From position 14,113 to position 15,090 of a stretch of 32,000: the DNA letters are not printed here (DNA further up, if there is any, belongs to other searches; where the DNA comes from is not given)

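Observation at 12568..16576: Seven-gene Hdr-like membrane redox operon built around two unassigned Cys-motif membrane paralogs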

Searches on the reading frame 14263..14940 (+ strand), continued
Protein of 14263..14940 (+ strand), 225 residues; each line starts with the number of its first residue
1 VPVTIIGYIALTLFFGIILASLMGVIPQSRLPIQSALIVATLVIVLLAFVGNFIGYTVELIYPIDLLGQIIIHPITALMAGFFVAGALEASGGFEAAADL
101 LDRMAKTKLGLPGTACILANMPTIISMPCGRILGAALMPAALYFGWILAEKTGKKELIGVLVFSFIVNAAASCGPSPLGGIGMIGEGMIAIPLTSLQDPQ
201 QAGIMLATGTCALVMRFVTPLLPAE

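Call 26: find_related_loci(query=A1, collection=genome_contigs, flank=7000)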
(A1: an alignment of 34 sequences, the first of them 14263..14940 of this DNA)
Query A1 (225 aa) in genome_contigs; peptide patterns used: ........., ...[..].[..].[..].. (x = any residue, [..] = any of these).
65 stretches matched a pattern; 42 encode a relative of the query (tblastn E <= 1e-3); 39 distinct loci.
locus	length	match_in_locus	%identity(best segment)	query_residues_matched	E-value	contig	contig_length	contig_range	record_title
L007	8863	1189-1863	95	1-225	6e-129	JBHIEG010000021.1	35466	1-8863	MAG: Candidatus Hydrothermarchaeota archaeon isolate b3.sp1_bin.60 NODE_225_length_35466_cov_10.047838, whole genome sho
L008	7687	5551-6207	63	5-223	3e-85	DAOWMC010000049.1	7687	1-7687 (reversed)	MAG TPA_asm: Methanobacteriota archaeon isolate CSMAG_2992 CSMAG_2992_k141_1768663_length_7687_cov_488.0000, whole genom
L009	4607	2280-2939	60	5-223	6e-81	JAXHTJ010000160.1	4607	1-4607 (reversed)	MAG: Halobacteriota archaeon isolate MAG21_tar_biofilm MAG21_162, whole genome shotgun sequence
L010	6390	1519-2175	59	5-223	3e-80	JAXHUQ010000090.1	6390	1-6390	MAG: Halobacteriota archaeon isolate MAG55_tar_biofilm MAG55_90, whole genome shotgun sequence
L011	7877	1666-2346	59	5-225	5e-76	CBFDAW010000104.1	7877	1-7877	MAG TPA_asm: uncultured Thermoplasmata archaeon isolate SRR26215686_concoct_192 genome assembly, contig: ERZ25073477.755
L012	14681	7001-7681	60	5-225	9e-76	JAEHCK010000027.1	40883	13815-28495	MAG: Thermoplasmata archaeon isolate SG225.bin14 k141_2394706_length_40883_cov_18.9894, whole genome shotgun sequence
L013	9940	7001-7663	65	6-225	2e-75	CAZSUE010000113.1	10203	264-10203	MAG TPA_asm: uncultured archaeon isolate SRP141376_co2_2 genome assembly, contig: NODE_12357_length_10203_cov_4.679641,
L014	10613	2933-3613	61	5-225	1e-74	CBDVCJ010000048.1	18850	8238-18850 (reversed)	MAG TPA_asm: uncultured Thermoplasmata archaeon isolate SRR22302367_concoct_193 genome assembly, contig: ERZ26661968.131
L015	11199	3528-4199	58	6-223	1e-68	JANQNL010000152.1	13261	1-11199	MAG: Thermoplasmatota archaeon isolate PL23a_bin.128 k99_1001761, whole genome shotgun sequence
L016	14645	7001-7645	57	5-225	3e-64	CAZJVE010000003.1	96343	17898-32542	MAG TPA_asm: uncultured archaeon isolate SRP167671_co4_118 genome assembly, contig: NODE_78_length_96343_cov_13.828940,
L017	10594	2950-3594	57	5-225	7e-64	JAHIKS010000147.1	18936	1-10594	MAG: Candidatus Altiarchaeota archaeon isolate KR13_N1.mb.66 KR13_N1.mb.66_k141_255748, whole genome shotgun sequence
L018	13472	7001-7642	53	6-225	2e-61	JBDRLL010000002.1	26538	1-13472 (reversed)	MAG: Candidatus Altiarchaeota archaeon isolate MEGAHIT-group-1.775 k141_9769976, whole genome shotgun sequence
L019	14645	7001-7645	51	5-225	1e-59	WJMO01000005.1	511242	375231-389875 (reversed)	MAG: Candidatus Altiarchaeales archaeon isolate Bin_400 k141_810232, whole genome shotgun sequence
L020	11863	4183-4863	63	5-225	1e-59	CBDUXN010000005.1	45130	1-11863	MAG TPA_asm: uncultured Thermoplasmata archaeon isolate SRR22302370_concoct_146 genome assembly, contig: ERZ25074855.366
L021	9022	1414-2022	55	17-225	1e-56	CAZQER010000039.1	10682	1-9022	MAG TPA_asm: uncultured archaeon isolate binchicken_co6_257 genome assembly, contig: NODE_7558_length_10682_cov_11.57495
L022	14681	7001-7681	60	5-225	3e-56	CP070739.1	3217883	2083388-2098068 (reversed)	MAG: Methanomassiliicoccales archaeon isolate bin396 chromosome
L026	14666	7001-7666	53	5-221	8e-53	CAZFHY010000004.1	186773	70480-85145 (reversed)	MAG TPA_asm: Candidatus Undinarchaeota archaeon isolate SRP077602_co2_57 genome assembly, contig: NODE_55_length_186773_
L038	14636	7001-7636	39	5-218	5e-37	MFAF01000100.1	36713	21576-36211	MAG: Candidatus Coatesbacteria bacterium RBG_13_66_14 RBG_13_scaffold_4079, whole genome shotgun sequence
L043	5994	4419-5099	42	6-219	3e-36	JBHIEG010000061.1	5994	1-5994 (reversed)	MAG: Candidatus Hydrothermarchaeota archaeon isolate b3.sp1_bin.60 NODE_5408_length_5994_cov_10.411685, whole genome sho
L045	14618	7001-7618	39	7-218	1e-33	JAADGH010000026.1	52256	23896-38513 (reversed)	MAG: Planctomycetota bacterium isolate M_MetaBat.109 contig-127_2560, whole genome shotgun sequence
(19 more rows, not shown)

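Call 33: search_protein_families(library=pfam, proteins=[L038:4059-5033:+, L038:5334-5726:+, L038:5780-6169:+, L038:8203-8847:+, L038:8834-10864:+, L038:10938-11348:+, L038:11512-12255:+, L038:12180-12878:+, L038:2318-3085:+, L038:3256-3846:+], max_evalue=0.001)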
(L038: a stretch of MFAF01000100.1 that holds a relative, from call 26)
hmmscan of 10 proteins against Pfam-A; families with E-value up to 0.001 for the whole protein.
L038:4059-5033:+ (324 aa): 2 families
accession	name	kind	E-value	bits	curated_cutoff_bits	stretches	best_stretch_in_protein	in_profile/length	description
PF00072.30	Response_reg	-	1.4e-30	106.1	30.2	1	5-116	1-110/111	Response regulator receiver domain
PF00990.26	GGDEF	-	7.5e-14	52.2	23.8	1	131-226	5-103/161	Diguanylate cyclase, GGDEF domain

L038:5334-5726:+ (130 aa): 1 family
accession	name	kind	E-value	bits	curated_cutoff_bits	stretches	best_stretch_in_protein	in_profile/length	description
PF00072.30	Response_reg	-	1.6e-25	89.9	30.2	1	4-115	1-110/111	Response regulator receiver domain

L038:5780-6169:+ (129 aa): 1 family
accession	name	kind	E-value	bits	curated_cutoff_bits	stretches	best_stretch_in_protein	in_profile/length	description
PF00072.30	Response_reg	-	4.1e-20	72.4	30.2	1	4-116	1-111/111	Response regulator receiver domain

L038:8203-8847:+ (214 aa): 0 families

L038:8834-10864:+ (676 aa): 2 families
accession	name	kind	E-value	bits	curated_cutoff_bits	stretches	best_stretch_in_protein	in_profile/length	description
PF03783.19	CsgG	-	2.7e-08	33.8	20.8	1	562-627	39-103/210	Curli production assembly/transport component CsgG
PF04205.19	FMN_bind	-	2.9e-05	25.1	22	1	133-189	19-76/77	FMN-binding domain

L038:10938-11348:+ (136 aa): 0 families

L038:11512-12255:+ (247 aa): 0 families

L038:12180-12878:+ (232 aa): 4 families
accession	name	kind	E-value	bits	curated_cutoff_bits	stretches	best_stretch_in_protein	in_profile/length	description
PF12838.12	Fer4_7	-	0.00017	22.4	27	1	114-164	1-49/52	4Fe-4S dicluster domain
PF13187.11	Fer4_9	-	0.00027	21.4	27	0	114-165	1-49/52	4Fe-4S dicluster domain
PF00111.32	Fer2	-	0.0003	21.1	21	1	16-74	5-76/77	2Fe-2S iron-sulfur cluster binding domain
PF00037.32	Fer4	-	0.0005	20.2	21.1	1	114-128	7-21/24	4Fe-4S binding domain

L038:2318-3085:+ (255 aa): 12 families
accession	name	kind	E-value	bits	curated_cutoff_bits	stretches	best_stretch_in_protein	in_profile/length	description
PF13525.12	YfiO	-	2.2e-26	93.3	25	1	28-219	4-198/203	Outer membrane lipoprotein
PF13174.12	TPR_6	-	1.2e-17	63.7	26.3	1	67-99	1-33/33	Tetratricopeptide repeat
PF07719.23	TPR_2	-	2e-14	52.9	27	1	201-232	3-34/34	Tetratricopeptide repeat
PF13428.12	TPR_14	-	2.4e-10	40.5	23.5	0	200-235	2-37/44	Tetratricopeptide repeat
PF13432.12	TPR_16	-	7.3e-09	36.4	32.7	2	72-134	3-61/65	Tetratricopeptide repeat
PF13512.12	TPR_18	-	1.1e-08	35.8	21.9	0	31-149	12-140/145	Tetratricopeptide repeat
PF13424.12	TPR_12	-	2.3e-07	31.4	30.1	0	71-115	8-57/77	Tetratricopeptide repeat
PF13371.12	TPR_9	-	2.6e-07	31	35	0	172-242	5-72/73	Tetratricopeptide repeat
PF00515.34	TPR_1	-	1.5e-06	28.2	27.8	0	31-60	3-32/34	Tetratricopeptide repeat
PF14559.12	TPR_19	-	3.8e-06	27.6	25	0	77-115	2-37/68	Tetratricopeptide repeat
PF13181.12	TPR_8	-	3.1e-05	24.2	25.7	0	201-231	3-33/34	Tetratricopeptide repeat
PF12895.13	ANAPC3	-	0.00071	20.3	27.2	0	59-115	16-68/82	Anaphase-promoting complex, cyclosome, subunit 3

L038:3256-3846:+ (196 aa): 1 family
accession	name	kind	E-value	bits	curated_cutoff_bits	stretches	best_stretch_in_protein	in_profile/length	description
PF01467.32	CTP_transf_like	-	5.1e-22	78.9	21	1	9-169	1-133/133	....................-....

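Call 45: search_protein_families(library=pfam, proteins=[L019:6200-6628:+, L019:8630-9106:+, L019:9072-9728:+, L019:9732-10079:+, L019:12247-13077:+, L019:13088-14149:+, L019:5368-6192:+, L019:3830-5350:+, L043:3003-3935:+, L002:10008-10535:+], max_evalue=0.01)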
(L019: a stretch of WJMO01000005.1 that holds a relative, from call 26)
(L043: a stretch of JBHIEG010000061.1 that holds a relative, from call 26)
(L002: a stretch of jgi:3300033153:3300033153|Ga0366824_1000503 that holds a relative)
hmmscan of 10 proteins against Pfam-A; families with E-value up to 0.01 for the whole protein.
L019:6200-6628:+ (142 aa): 3 families
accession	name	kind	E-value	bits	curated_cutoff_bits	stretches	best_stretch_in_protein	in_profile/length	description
PF01597.25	GCV_H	-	3e-37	127.7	22.2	1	16-134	1-120/122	Glycine cleavage H-protein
PF00364.28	Biotin_lipoyl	-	0.00025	21.3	22.1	1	55-90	23-58/73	Biotin-requiring enzyme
PF13375.12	RnfC_N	-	0.0033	17.9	25.6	1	55-99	48-91/101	RnfC Barrel sandwich hybrid domain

L019:8630-9106:+ (158 aa): 4 families
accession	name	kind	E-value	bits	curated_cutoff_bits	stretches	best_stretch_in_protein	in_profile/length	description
PF14691.11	Fer4_20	-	0.00017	21.8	25.8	0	38-65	24-53/113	Dihydroprymidine dehydrogenase domain II, 4Fe-4S cluster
PF13187.11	Fer4_9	-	0.00071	20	27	0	37-50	36-49/52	4Fe-4S dicluster domain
PF13237.11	Fer4_10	-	0.0015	18.9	25.5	0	37-56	8-22/53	4Fe-4S dicluster domain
PF12838.12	Fer4_7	-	0.0049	17.7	27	0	38-50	2-50/52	4Fe-4S dicluster domain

L019:9072-9728:+ (218 aa): 5 families
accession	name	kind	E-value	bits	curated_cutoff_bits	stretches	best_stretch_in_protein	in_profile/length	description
PF12838.12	Fer4_7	-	6.9e-06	26.9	27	1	171-211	10-50/52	4Fe-4S dicluster domain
PF12837.12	Fer4_6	-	3.5e-05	24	25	1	191-212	1-22/24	4Fe-4S binding domain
PF00037.32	Fer4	-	4.6e-05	23.5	21.1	1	192-212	1-21/24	4Fe-4S binding domain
PF13237.11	Fer4_10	-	0.0016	18.7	25.5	1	191-211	1-21/53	4Fe-4S dicluster domain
PF12797.12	Fer4_2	-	0.0065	16.8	24.5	0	191-211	2-22/22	4Fe-4S binding domain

L019:9732-10079:+ (115 aa): 4 families
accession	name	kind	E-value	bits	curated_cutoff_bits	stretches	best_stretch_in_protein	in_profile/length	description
PF12838.12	Fer4_7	-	2.2e-05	25.2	27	1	52-99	11-52/52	4Fe-4S dicluster domain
PF13484.11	Fer4_16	-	0.00016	22.9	30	0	87-103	4-20/66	4Fe-4S double cluster binding domain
PF00037.32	Fer4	-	0.0014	18.8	21.1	1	87-100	10-23/24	4Fe-4S binding domain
PF12837.12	Fer4_6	-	0.004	17.5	25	0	65-99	1-23/24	4Fe-4S binding domain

L019:12247-13077:+ (276 aa): 1 family
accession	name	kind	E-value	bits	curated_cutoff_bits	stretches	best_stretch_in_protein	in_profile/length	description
PF13386.12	DsbD_2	-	6.5e-06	26.6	24.9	1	50-221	3-177/199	Cytochrome C biogenesis protein transmembrane region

L019:13088-14149:+ (353 aa): 3 families
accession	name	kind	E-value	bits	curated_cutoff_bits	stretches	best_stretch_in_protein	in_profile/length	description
PF21948.1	LplA-B_cat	-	1e-39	137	27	1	25-214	13-200/200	Lipoyl protein ligase A/B catalytic domain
PF10437.14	Lip_prot_lig_C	-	5.4e-09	36.3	24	1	270-350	7-84/85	Bacterial lipoate protein ligase C-terminus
PF03099.24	BPL_LplA_LipB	-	0.0045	17.3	21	1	65-162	23-133/133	Biotin/lipoate A/B protein ligase family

L019:5368-6192:+ (274 aa): 1 family
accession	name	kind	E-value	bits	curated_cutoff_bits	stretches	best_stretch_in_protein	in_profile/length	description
PF01493.24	GXGXG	-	2.6e-23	83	32.5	1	34-214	13-170/190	GXGXG motif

L019:3830-5350:+ (506 aa): 13 families
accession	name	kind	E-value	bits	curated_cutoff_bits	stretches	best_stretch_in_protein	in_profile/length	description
PF01645.23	Glu_synthase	-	5.1e-124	414.6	20.4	1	114-473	5-368/369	Conserved region in glutamate synthase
PF04898.20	Glu_syn_central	-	3.8e-12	46.6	22.8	1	353-481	161-267/277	Glutamate synthase central domain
PF14697.11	Fer4_21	-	2.6e-08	34.3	35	1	17-70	3-58/59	4Fe-4S dicluster domain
PF12838.12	Fer4_7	-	1.8e-06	28.7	27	1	21-68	1-52/52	4Fe-4S dicluster domain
PF00037.32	Fer4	-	4.2e-05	23.6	21.1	2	52-70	6-24/24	4Fe-4S binding domain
PF13484.11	Fer4_16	-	5.9e-05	24.2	30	1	53-109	1-57/66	4Fe-4S double cluster binding domain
PF13187.11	Fer4_9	-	0.0001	22.7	27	1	21-69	1-52/52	4Fe-4S dicluster domain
PF25160.1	LdpA_Fe-S-bd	-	0.0004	20.5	27.6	0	51-73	25-47/49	LdpA Fe-S cluster-binding domain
PF00478.31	IMPDH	-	0.00077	19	25.6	1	325-409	158-236/345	IMP dehydrogenase / GMP reductase domain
PF01070.24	FMN_dh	-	0.00077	19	24.9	0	375-417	268-310/350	FMN-dependent dehydrogenase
PF12797.12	Fer4_2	-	0.00078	19.7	24.5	1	14-33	2-21/22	4Fe-4S binding domain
PF12837.12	Fer4_6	-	0.0014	18.9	25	1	14-37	1-24/24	4Fe-4S binding domain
PF13237.11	Fer4_10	-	0.0036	17.6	25.5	0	15-65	2-53/53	4Fe-4S dicluster domain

L043:3003-3935:+ (310 aa): 0 families

L002:10008-10535:+ (175 aa): 0 families

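Call 46: predict_structure(alignment_id=A3)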
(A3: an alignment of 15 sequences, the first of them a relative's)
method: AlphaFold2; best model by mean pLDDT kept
length: 483 residues; sequences in the alignment: 15
mean_pLDDT: 84.3   pTM: 0.86
mean pLDDT of the five models: 84.3, 83.7, 82.2, 81.1, 80.1
residues with pLDDT >= 90: 141; 70-90: 305; 50-70: 32; < 50: 5
segments of 3 or more residues with pLDDT < 50: 221-225
pLDDT, mean of each block of 10 residues (from residue 1): 89 83 79 87 86 68 72 81 83 88 92 85 81 88 90 94 85 87 88 94 86 67 57 84 78 76 87 77 73 82 87 91 92 89 83 91 90 95 88 83 85 94 91 68 88 92 88 90 79
secondary structure, 60 per line:
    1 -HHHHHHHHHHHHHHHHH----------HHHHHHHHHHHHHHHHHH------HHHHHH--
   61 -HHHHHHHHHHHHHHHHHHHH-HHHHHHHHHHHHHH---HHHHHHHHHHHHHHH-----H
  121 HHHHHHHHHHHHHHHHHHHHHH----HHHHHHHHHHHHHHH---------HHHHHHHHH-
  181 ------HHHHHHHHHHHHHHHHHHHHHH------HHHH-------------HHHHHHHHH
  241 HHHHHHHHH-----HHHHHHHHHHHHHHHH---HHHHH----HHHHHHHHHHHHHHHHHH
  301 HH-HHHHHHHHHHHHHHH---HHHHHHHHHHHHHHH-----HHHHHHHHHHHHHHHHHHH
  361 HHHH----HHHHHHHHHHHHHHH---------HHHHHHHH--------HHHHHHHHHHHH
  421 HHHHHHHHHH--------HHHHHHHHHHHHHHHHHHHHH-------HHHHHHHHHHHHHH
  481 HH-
elements in order: H2-18 H29-46 H53-58 H62-81 H83-96 H100-114 H120-142 H147-161 H171-179 H187-208 H215-218 H232-249 H255-270 H274-278 H283-302 H304-318 H322-336 H342-364 H369-383 H393-400 H409-430 H439-459 H467-482

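Call 49: fold_search(model_id=the predicted structure, library=pdb)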
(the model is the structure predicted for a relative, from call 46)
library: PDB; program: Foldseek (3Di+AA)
matches with E <= 10: 604; with E <= 0.001: 36
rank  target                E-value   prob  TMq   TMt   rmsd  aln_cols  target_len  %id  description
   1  6okz_B                6.2e-07  1.00  0.53  0.57   7.0       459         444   18  Structure of VcINDY bound to Fumarate (released 2020-10-28)
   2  6okz_A                1.7e-06  1.00  0.53  0.58   8.2       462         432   18  Structure of VcINDY bound to Fumarate (released 2020-10-28)
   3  8r35_A                2.2e-06  1.00  0.51  0.52   7.8       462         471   16  CryoEM structure of the asymmetric Pho90 dimer from yeast without substrates. (released 2024-04-24)
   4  5uld_A                2.3e-06  1.00  0.49  0.52   9.7       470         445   17  Structure and function of the divalent anion/Na+ symporter from Vibrio cholerae and a humanized variant (released 2017-05-17)
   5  5ul7_A                2.7e-06  1.00  0.50  0.54   8.8       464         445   18  Structure and function of the divalent anion/Na+ symporter from Vibrio cholerae and a humanized variant (released 2017-05-17)
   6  8r33_A                3.3e-06  1.00  0.50  0.50   8.1       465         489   16  CryoEM structure of the symmetric Pho90 dimer from yeast without substrates. (released 2024-04-24)
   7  6ol0_A                3.9e-06  1.00  0.52  0.58   8.5       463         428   16  Structure of VcINDY bound to Malate (released 2020-10-28)
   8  9a59_A                6.7e-06  1.00  0.51  0.52   8.5       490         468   14  Integrative model of MLEN-METQ by crosslinking MS and deep learning (released 2024-09-18)
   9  8r34_A                9.3e-06  1.00  0.53  0.53   6.9       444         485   16  CryoEM structure of the symmetric Pho90 dimer from yeast with substrates. (released 2024-04-24)
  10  4f35_C                1.2e-05  1.00  0.50  0.55   9.4       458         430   16  Crystal Structure of a bacterial dicarboxylate/sodium symporter (released 2012-10-24)
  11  4f35_A                1.5e-05  1.00  0.51  0.55   7.9       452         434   16  Crystal Structure of a bacterial dicarboxylate/sodium symporter (released 2012-10-24)
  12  10tp_A                2.5e-05  1.00  0.61  0.67   5.9       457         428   16  ArsB from L. ferriphilum in inward-facing state (parallel dimer) (released 2026-03-11)
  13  4f35_B                2.9e-05  1.00  0.49  0.55   7.8       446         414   15  Crystal Structure of a bacterial dicarboxylate/sodium symporter (released 2012-10-24)
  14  8r35_B                3.2e-05  1.00  0.52  0.53   6.9       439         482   15  CryoEM structure of the asymmetric Pho90 dimer from yeast without substrates. (released 2024-04-24)
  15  8y5w_A                5.4e-05  1.00  0.58  0.55   7.8       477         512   12  human NaS1 intermediate state 2 (released 2025-01-22)
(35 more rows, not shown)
